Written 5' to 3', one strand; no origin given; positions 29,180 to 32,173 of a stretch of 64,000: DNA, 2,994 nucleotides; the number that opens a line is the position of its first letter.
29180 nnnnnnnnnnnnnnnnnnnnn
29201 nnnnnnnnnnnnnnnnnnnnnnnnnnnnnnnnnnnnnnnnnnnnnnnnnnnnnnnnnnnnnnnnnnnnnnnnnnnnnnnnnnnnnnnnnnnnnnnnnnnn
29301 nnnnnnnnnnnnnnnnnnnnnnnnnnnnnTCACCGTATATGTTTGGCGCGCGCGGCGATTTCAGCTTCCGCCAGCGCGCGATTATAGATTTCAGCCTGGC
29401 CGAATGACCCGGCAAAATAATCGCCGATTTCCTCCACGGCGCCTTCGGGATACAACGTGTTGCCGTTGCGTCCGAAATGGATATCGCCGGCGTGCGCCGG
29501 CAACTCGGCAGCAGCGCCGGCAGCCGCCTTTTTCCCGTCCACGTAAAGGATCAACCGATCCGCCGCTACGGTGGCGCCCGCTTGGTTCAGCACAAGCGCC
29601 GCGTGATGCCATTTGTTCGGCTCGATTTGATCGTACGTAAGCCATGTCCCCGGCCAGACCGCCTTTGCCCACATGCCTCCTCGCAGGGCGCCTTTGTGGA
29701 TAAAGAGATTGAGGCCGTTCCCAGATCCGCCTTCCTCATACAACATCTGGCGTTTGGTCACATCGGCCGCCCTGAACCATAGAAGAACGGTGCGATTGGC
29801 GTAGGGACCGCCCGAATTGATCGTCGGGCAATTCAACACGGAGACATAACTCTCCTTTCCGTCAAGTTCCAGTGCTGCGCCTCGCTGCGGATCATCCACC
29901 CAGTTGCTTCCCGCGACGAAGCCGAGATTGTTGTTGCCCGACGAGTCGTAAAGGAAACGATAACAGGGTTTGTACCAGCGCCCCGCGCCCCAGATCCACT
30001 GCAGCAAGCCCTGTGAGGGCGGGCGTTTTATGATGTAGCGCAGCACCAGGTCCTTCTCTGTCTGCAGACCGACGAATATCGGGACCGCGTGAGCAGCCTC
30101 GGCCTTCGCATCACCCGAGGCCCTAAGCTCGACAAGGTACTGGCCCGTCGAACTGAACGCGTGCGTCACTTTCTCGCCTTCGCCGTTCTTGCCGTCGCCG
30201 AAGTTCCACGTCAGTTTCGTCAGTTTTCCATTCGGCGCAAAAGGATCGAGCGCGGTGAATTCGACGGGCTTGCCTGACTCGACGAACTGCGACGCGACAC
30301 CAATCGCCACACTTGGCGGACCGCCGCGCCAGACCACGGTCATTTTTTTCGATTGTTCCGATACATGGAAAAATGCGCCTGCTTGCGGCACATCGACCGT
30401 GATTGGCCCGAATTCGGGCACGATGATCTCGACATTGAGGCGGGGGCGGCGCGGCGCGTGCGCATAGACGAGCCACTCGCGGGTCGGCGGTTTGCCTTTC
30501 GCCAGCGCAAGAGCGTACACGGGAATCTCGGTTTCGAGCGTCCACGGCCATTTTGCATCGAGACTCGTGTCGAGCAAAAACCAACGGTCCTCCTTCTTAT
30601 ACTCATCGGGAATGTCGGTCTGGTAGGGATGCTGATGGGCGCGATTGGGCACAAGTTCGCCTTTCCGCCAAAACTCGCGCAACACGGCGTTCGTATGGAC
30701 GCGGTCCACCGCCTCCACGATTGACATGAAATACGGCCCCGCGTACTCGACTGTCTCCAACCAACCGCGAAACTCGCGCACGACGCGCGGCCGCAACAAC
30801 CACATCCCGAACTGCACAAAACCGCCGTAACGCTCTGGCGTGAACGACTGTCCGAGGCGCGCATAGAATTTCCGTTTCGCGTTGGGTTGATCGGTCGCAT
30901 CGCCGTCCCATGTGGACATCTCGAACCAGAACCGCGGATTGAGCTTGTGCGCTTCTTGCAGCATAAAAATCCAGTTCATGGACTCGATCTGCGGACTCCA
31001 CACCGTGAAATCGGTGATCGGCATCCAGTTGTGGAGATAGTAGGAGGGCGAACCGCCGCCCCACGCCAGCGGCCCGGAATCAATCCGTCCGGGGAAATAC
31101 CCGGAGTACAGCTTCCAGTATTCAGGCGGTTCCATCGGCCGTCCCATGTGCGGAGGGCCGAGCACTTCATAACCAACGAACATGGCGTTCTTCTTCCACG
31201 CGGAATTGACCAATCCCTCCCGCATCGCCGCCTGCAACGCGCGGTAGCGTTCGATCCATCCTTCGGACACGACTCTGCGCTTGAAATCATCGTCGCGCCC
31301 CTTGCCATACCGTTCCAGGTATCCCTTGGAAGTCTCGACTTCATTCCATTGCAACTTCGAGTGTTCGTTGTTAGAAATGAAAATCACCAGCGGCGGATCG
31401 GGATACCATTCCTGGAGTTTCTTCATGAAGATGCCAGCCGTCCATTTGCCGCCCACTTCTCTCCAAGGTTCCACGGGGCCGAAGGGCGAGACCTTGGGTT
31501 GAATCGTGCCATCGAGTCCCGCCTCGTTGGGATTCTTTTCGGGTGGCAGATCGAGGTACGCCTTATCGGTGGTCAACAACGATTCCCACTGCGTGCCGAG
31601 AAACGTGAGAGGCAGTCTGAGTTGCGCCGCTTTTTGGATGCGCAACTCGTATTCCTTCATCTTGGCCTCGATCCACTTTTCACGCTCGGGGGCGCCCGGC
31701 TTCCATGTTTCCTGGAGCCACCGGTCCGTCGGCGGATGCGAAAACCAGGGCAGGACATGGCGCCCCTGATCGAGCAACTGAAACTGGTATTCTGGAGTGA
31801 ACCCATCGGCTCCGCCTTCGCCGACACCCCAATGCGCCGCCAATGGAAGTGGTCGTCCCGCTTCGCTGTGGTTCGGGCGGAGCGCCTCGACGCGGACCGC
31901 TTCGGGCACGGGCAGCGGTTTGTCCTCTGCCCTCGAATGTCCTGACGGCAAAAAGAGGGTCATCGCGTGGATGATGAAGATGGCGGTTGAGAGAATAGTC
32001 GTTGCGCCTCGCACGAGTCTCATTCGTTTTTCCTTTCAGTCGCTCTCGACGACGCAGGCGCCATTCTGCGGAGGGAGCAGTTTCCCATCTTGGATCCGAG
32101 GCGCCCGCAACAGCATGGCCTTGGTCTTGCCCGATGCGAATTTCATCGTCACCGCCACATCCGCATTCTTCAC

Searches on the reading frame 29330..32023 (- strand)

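Call 3: search_protein_families(library=pfam, proteins=[window:29330-32023:-], max_evalue=0.01)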
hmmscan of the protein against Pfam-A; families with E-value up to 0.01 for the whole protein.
window:29330-32023:- (897 aa): 3 families
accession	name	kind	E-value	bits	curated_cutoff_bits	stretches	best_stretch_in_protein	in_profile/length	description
PF13385.13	Laminin_G_3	-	1e-14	55.4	27.6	1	722-890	2-151/151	Concanavalin A-like lectin/glucanases superfamily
PF18911.6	PKD_4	-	1.4e-13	51.2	27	1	572-643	6-76/85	PKD domain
PF00801.26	PKD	-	5.1e-13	49.3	23.5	1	576-645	6-75/80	PKD domain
